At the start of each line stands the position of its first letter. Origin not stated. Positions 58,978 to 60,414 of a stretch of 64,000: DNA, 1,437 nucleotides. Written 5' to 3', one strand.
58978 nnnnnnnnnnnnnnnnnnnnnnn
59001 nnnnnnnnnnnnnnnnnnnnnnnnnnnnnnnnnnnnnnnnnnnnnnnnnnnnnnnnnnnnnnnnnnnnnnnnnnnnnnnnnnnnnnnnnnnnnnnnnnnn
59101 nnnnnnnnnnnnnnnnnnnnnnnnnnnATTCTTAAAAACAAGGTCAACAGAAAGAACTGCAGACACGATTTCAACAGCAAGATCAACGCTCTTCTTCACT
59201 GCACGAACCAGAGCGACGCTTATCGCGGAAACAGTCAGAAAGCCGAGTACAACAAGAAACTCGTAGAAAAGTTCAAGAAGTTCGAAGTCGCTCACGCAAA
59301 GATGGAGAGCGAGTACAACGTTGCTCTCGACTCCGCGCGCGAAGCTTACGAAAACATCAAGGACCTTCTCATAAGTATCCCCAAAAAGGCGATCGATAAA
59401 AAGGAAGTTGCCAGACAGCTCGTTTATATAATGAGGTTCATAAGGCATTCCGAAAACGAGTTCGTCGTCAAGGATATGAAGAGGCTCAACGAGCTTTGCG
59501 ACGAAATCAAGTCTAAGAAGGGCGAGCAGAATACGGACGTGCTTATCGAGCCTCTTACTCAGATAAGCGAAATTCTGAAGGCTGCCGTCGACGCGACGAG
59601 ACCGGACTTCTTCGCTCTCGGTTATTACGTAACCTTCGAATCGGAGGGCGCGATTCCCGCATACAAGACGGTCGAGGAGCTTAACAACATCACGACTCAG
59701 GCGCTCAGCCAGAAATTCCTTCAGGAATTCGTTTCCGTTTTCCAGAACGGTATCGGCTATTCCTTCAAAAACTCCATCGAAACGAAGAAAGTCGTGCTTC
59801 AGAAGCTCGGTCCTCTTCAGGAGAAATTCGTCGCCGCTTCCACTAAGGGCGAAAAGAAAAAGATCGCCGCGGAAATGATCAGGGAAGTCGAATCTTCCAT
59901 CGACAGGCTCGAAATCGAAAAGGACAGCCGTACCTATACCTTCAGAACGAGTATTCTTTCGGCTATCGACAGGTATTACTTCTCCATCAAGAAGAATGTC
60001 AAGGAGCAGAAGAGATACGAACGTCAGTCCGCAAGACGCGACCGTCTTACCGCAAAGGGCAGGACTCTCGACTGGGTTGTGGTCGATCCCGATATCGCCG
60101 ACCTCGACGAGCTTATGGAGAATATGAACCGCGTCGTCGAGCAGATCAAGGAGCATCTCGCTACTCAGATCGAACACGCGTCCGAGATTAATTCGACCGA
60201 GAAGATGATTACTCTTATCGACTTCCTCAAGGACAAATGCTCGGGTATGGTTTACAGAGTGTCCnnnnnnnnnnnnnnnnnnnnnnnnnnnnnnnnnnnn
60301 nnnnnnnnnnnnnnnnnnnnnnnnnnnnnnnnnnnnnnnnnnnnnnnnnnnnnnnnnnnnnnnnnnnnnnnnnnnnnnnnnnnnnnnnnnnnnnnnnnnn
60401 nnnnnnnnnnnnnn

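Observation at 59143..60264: About 370-aa insertion splitting the OppD nucleotide-binding domain between the Q-loop region and the signature motif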

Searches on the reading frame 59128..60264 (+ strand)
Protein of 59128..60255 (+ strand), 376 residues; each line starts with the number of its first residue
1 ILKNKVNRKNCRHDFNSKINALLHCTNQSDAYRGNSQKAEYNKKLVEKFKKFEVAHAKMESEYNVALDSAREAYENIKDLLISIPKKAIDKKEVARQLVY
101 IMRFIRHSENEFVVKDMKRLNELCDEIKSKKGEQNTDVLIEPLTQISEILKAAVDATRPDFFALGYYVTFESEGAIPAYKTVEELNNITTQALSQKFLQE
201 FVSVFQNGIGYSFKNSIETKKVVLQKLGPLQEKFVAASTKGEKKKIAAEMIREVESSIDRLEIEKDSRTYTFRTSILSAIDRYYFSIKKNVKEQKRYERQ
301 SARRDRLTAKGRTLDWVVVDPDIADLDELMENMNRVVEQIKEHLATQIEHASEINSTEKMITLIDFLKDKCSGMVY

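Call 5: find_homologous_proteins(query=window:59128-60255:+, max_evalue=0.001)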
Query window:59128-60255:+ (376 aa): 2 proteins with E <= 0.001 among 3484 candidates.
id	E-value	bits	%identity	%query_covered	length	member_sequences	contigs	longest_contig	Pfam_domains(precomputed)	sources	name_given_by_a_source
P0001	1.7e-41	161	34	87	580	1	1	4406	PF00005.34,PF08352.18,PF13304.13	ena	-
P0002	4.6e-21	94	29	80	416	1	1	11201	PF00005.34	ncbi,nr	ncbi:MAG: ABC transporter ATP-binding protein, partial [Spirochaetales bacterium]|nr:ABC transporter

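Call 12: find_related_loci(query=A2, collection=genome_contigs, flank=10000)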
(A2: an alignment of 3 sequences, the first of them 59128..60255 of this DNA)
Query A2 (376 aa) in genome_contigs; peptide patterns used: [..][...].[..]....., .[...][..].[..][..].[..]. (x = any residue, [..] = any of these).
198 stretches matched a pattern; 33 encode a relative of the query (tblastn E <= 1e-3); 33 distinct loci.
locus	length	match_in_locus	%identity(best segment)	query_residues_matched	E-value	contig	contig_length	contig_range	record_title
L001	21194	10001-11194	33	1-376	2e-57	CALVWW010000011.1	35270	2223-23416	MAG: uncultured Clostridia bacterium isolate BRZ_FK__bin22 genome assembly, contig: BRZ_FK__NODE_1533_length_35270_cov_3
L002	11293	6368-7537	33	1-376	6e-55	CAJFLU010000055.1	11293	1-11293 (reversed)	Candidatus Gallimonas merdigallinarum isolate Chicken_4_mag_20 genome assembly, contig: MAGpy_11413_4_idba_bin_20_fascaf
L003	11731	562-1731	33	1-376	2e-54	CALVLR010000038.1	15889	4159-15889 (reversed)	MAG: uncultured Clostridia bacterium isolate E04__bin258 genome assembly, contig: E04__k127_5805669, whole genome shotgu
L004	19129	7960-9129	33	1-376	9e-55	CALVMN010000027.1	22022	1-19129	MAG: Candidatus Gallimonas merdigallinarum isolate BRZ_SE__bin41 genome assembly, contig: BRZ_SE__NODE_2461_length_22022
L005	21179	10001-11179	32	1-376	9e-51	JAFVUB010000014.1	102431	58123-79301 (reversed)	MAG: Clostridia bacterium isolate RGIG5395 Sheep_Colon-3__c847592, whole genome shotgun sequence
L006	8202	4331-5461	33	1-376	2e-50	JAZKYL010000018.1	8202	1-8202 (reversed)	MAG: Eubacteriales bacterium isolate T1900045102_TC20190096.MAGScoT_cleanbin_000011 SGB_4764_k141_2656758, whole genome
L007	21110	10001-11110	33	1-375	4e-49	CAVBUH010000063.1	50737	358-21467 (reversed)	Selenomonadaceae bacterium isolate SID5428-1_cleanbin_000005 genome assembly, contig: Spades_SID5428-1_contig_369, whole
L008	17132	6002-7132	34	1-376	2e-48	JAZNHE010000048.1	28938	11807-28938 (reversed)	MAG: Eubacteriales bacterium isolate T1900044696_TS20190162.MAGScoT_cleanbin_000025 SGB_1778_k141_1453219, whole genome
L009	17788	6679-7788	34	1-375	2e-50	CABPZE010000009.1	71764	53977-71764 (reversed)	MAG TPA_asm: uncultured Anaerotruncus sp. isolate MGYG-HGUT-00371 genome assembly, contig: GUT_GENOME008042_9, whole gen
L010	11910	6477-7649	34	1-376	1e-46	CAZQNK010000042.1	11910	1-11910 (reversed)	MAG TPA_asm: uncultured Clostridia bacterium isolate SRP222994_co1_330 genome assembly, contig: NODE_11355_length_11910_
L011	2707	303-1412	29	1-376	1e-46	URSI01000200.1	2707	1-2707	uncultured Clostridiales bacterium isolate UMGS1307 genome assembly, contig: NODE_19297_length_2707_cov_3.875566, whole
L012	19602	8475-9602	33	1-375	4e-46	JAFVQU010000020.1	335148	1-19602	MAG: Clostridia bacterium isolate RGIG5310 Sheep_Colon-2__c692609, whole genome shotgun sequence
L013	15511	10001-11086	29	1-369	5e-43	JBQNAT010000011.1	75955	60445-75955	MAG: Sphaerochaeta sp. isolate A27_bin.33 NODE_100_length_75955_cov_8.815086, whole genome shotgun sequence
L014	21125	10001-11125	33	1-375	6e-43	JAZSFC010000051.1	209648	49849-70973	MAG: Lachnospiraceae bacterium isolate T1900044585_TS20190051.MAGScoT_cleanbin_000023 SGB_594_k141_1585302, whole genome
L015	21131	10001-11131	29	1-375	3e-41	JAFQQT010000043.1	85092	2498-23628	MAG: Clostridia bacterium isolate RGIG2065 Goat_Colon-2__c314274, whole genome shotgun sequence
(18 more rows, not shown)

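Call 17: search_protein_representatives(alignment_id=A2)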
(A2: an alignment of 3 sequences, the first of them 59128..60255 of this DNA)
Query: 3 sequences, 371 profile positions. Proteins with E-value up to 0.001 (for the whole library): 219; up to 1e-10: 140; up to 1e-30: 53. The best 150 are listed.
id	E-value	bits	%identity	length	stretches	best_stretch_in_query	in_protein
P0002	3.1e-137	474.1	-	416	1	1-295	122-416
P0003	1.7e-84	300.5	-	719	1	2-370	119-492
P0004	9.0e-78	278.4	-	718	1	2-370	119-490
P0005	3.7e-67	243.5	-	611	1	2-371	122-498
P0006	3.9e-65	236.8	-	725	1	2-371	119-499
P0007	1.8e-58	214.9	-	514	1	2-370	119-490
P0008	1.2e-57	212.2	-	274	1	66-308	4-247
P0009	8.7e-57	209.4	-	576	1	2-370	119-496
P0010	3.7e-56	207.3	-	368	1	83-370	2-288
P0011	3.2e-54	200.9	-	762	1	2-364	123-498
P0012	1.4e-50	188.9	-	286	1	18-238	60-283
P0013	2.6e-49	184.8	-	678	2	1-281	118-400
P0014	2.0e-48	181.9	-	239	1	76-304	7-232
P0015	1.6e-47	178.9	-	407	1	2-285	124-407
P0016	2.3e-47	178.4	-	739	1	2-370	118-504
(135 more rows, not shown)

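Call 18: find_homologous_proteins(query=A3, max_evalue=0.001)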
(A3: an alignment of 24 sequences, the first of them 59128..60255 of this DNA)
Query A3 (24 sequences) (376 aa, profile of the alignment): 3 proteins with E <= 0.001 among 8000 candidates.
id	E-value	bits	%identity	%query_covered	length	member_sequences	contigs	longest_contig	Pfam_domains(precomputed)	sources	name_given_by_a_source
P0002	4.3e-84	301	29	80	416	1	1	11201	PF00005.34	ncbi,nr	ncbi:MAG: ABC transporter ATP-binding protein, partial [Spirochaetales bacterium]|nr:ABC transporter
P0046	5.8e-72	261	27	56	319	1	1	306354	-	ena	-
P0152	9.0e-67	244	35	56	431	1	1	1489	PF00005.34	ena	-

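Call 31: search_protein_families(library=ncbifam, proteins=[window:59128-60255:+], max_evalue=0.01)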
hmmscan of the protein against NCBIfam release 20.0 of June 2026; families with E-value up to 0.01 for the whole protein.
window:59128-60255:+ (376 aa): 2 families
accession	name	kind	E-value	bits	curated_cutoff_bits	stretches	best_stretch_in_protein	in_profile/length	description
NF041236.1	CAS_III-E_sigma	exception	0.0055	16.6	100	1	221-370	29-150/206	type III-E CRISPR-associated RpoE-like sigma factor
NF006152.0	PRK08296.1-4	equivalog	0.0065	14.9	723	1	277-368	312-400/609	hypothetical protein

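Call 33: predict_structure(alignment_id=A4)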
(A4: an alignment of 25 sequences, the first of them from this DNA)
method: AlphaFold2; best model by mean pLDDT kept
length: 379 residues; sequences in the alignment: 25
mean_pLDDT: 93.5   pTM: 0.80
mean pLDDT of the five models: 93.5, 93.5, 93.3, 92.6, 92.3
residues with pLDDT >= 90: 336; 70-90: 37; 50-70: 5; < 50: 1
segments of 3 or more residues with pLDDT < 50: none
pLDDT, mean of each block of 10 residues (from residue 1): 83 95 96 93 96 92 94 97 95 95 95 92 95 90 97 94 94 79 93 94 93 96 97 96 98 96 93 98 97 96 95 92 95 96 97 89 93 74
secondary structure, 60 per line:
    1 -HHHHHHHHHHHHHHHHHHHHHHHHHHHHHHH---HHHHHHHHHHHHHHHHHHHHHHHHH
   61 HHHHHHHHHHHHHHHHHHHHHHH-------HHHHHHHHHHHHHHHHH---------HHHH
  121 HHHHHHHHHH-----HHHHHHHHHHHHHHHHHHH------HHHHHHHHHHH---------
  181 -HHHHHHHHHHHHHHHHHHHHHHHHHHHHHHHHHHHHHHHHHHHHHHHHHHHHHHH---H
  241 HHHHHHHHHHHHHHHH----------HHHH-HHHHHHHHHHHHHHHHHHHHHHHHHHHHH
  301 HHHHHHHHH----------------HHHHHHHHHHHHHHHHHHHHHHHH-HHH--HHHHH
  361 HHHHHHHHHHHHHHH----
elements in order: H2-32 H36-83 H91-107 H117-130 H136-154 H161-171 H182-236 H240-256 H267-270 H272-309 H326-349 H356-375

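Call 46: search_protein_families(library=ncbifam, alignment_id=A4, max_evalue=1)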
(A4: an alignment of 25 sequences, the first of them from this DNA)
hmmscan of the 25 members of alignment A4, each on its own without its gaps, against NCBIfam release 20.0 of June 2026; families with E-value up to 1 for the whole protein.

A. member 1, seq(379 aa): 4 families
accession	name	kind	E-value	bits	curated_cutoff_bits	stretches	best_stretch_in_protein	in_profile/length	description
NF041236.1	CAS_III-E_sigma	exception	0.0045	16.9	100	1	221-370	29-150/206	type III-E CRISPR-associated RpoE-like sigma factor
NF006152.0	PRK08296.1-4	equivalog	0.0063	15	723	1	277-369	312-401/609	hypothetical protein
NF000061.1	linco_LnuP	exception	0.023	14.9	300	1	107-168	79-140/166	lincosamide nucleotidyltransferase Lnu(P)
NF008384.0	PRK11179.1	equivalog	0.87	9.4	227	1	330-364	110-144/153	transcriptional regulator AsnC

B. families by the number of members that match (of 25 scanned): 30 families (the first 25 are shown)
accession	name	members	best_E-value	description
NF040966.1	MamQ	1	0.00057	magnetosome protein MamQ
NF041236.1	CAS_III-E_sigma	1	0.0045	type III-E CRISPR-associated RpoE-like sigma factor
NF006152.0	PRK08296.1-4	1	0.0063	hypothetical protein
NF033519.0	transpos_ISAzo13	1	0.0072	ISAzo13 family transposase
NF042429.2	DHPHCoAsyn_DpgA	1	0.016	3,5-dihydroxyphenylacetyl-CoA synthase DpgA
NF033928.1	alph_xenorhab_A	1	0.017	alpha-xenorhabdolysin family binary toxin subunit A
NF033474.1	DivGenRetAVD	1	0.019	diversity-generating retroelement protein Avd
NF000061.1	linco_LnuP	1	0.023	lincosamide nucleotidyltransferase Lnu(P)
NF032893.0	tail-700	1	0.033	PLxRFG domain-containing protein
TIGR00340.1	zpr1_rel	1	0.038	zinc finger protein ZPR1 homolog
TIGR03504.1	FimV_Cterm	1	0.049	FimV/HubP family polar landmark protein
NF033577.2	transpos_IS481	1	0.053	IS481 family transposase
NF033417.1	glycocin_F_RiPP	1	0.069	glycocin F family RiPP peptide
TIGR04042.1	MSMEG_0570_fam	1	0.076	MSMEG_0570 family nitrogen starvation response protein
NF010738.0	PRK14140.1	1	0.078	nucleotide exchange factor GrpE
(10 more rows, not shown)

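Call 47: fold_search(model_id=the predicted structure, library=pdb)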
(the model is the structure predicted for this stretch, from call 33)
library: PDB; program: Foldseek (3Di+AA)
matches with E <= 10: 389; with E <= 0.001: 0
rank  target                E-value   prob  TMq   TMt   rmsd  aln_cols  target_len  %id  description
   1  9d3e_A                3.9e-02  0.69  0.19  0.20  22.4       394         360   10  Cryo-EM structure of CCR6 bound by SQA1 and OXM2 (released 2024-09-11)
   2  5h5m_B                6.2e-02  0.25  0.12  0.12  23.9       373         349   13  Crystal structure of HMP-1 M domain (released 2017-03-29)
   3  5v54_B                9.1e-02  0.80  0.23  0.23  23.4       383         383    9  Crystal structure of 5-HT1B receptor in complex with methiothepin (released 2018-02-07)
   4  6dry                  1.1e-01  0.44  0.18  0.17  24.0       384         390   12  Structural Determinants of Activation and Biased Agonism at the 5-HT2B Receptor (released 2018-08-29)
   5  5v54_A                1.2e-01  0.57  0.20  0.20  22.8       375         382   11  Crystal structure of 5-HT1B receptor in complex with methiothepin (released 2018-02-07)
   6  8tf5                  1.3e-01  0.69  0.21  0.21  20.8       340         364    9  Crystal structure of orphan G protein-coupled receptor 6, pseudoapo form (released 2024-12-04)
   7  9xqn_A                1.9e-01  0.35  0.17  0.17  20.5       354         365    9  Cryo-EM structure of apo form of GPR75-bRIL-Fab complex (released 2026-02-04)
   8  7p5c_A                2.0e-01  0.18  0.15  0.15  34.6       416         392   11  Cryo-EM structure of human TTYH3 in Ca2+ and GDN (released 2021-08-11)
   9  5k2a                  2.1e-01  0.25  0.17  0.16  26.7       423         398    9  2.5 angstrom A2a adenosine receptor structure with sulfur SAD phasing using XFEL data (released 2016-09-21)
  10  9lmp_R                2.2e-01  0.30  0.18  0.19  24.2       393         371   12  Cryo-EM structure of antagonist-bounded inactive human GPR4 (released 2025-07-02)
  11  5tvn                  2.2e-01  0.30  0.18  0.17  26.0       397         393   12  Crystal structure of the LSD-bound 5-HT2B receptor (released 2017-02-01)
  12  5k2b                  2.3e-01  0.21  0.16  0.15  26.4       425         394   10  2.5 angstrom A2a adenosine receptor structure with MR phasing using XFEL data (released 2016-09-21)
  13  6iql_B                2.3e-01  0.13  0.13  0.14  25.1       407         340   10  Crystal structure of dopamine receptor D4 bound to the subtype-selective ligand, L745870 (released 2019-12-04)
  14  9jg1_R                2.4e-01  0.44  0.20  0.20  22.5       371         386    9  Cryo-EM structure of Adriforant-bound Histamine receptor 4 H4R at inactive state (released 2025-12-03)
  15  7nyw_A                2.4e-01  0.28  0.18  0.11  29.6       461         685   11  Cryo-EM structure of the MukBEF-MatP-DNA head module (released 2021-07-07)
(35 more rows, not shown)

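Call 52: search_protein_families(library=pfam, alignment_id=A4, max_evalue=1)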
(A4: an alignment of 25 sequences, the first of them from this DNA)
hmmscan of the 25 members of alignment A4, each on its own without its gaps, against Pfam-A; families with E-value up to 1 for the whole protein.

A. member 1, seq(379 aa): 6 families
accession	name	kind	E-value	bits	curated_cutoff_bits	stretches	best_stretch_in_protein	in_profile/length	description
PF21990.2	SH2_1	-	0.2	12.5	27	0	43-94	51-98/108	SH2 domain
PF04609.17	MCR_C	-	0.45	10.1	25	0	87-156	165-234/271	Methyl-coenzyme M reductase operon protein C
PF06419.17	COG6_N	-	0.46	11.1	27.4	0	322-359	48-85/114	Conserved oligomeric complex COG6, N-terminal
PF02186.21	TFIIE_beta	-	0.52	11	28.1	0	96-145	3-45/66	TFIIE beta subunit core domain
PF23421.1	DUF7109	-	0.59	10.7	27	0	321-366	82-127/151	Family of unknown function (DUF7109)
PF05190.23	MutS_IV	-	0.83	10.4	22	0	53-129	21-91/92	MutS family domain IV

B. families by the number of members that match (of 25 scanned): 73 families (the first 25 are shown)
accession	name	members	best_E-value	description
PF03070.21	TENA_THI-4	1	0.00091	TENA/THI-4/PQQC family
PF11650.14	P22_Tail-4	1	0.0042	P22 tail accessory factor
PF02520.22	ANIS5_cation-bd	1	0.005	SXP/RAL-2 family protein Ani s 5-like, metal-binding domain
PF18680.6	SPECT1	1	0.0055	Plasmodium host cell traversal SPECT1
PF12041.13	DELLA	1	0.01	Transcriptional regulator DELLA protein N terminal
PF16654.10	DAPDH_C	1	0.013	Diaminopimelic acid dehydrogenase C-terminal domain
PF25239.1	WHD_CHMP7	1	0.019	Charged multivesicular body protein 7, winged helix domain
PF14989.11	CCDC32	1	0.021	Coiled-coil domain containing 32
PF12732.12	YtxH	1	0.022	YtxH-like protein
PF06005.17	ZapB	1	0.025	Cell division protein ZapB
PF08539.16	HbrB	1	0.026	HbrB-like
PF19789.6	DUF6273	1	0.033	Domain of unknown function (DUF6273)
PF08750.16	CNP1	1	0.035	CNP1-like family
PF21725.3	T7SS_signal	1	0.035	Putative T7SS secretion signal domain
PF25051.1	WHD_MCM8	1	0.035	MCM8 winged helix domain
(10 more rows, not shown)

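Call 62: search_protein_families(library=pfam, proteins=[L001:12322-14052:+, L001:9641-12325:+], max_evalue=0.01)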
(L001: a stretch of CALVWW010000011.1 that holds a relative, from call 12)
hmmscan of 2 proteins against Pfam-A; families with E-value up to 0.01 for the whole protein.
L001:12322-14052:+ (576 aa): 3 families
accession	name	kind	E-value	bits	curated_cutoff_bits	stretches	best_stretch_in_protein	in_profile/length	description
PF00005.33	ABC_tran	-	7.4e-29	101.5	25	2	345-439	55-136/137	ABC transporter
PF08352.17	oligo_HPY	-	5.4e-08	33.5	27.1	1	491-526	1-36/65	Oligopeptide/dipeptide transporter, C-terminal region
PF13401.12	AAA_22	-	0.0012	19.6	27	0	47-132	10-65/130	AAA domain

L001:9641-12325:+ (894 aa): 5 families
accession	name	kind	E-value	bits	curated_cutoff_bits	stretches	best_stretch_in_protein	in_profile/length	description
PF00005.33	ABC_tran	-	4.3e-27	95.8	25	2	28-141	2-91/137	ABC transporter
PF08352.17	oligo_HPY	-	3.1e-15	56.7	27.1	1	631-692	1-63/65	Oligopeptide/dipeptide transporter, C-terminal region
PF13304.12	AAA_21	-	2e-12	48.2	27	1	472-615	149-303/304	AAA domain, putative AbiEii toxin, Type IV TA system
PF02463.25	SMC_N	-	3.6e-06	27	40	1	35-626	22-213/220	RecF/RecN/SMC N terminal domain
PF13401.12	AAA_22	-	0.0093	16.7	27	0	40-63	8-31/130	AAA domain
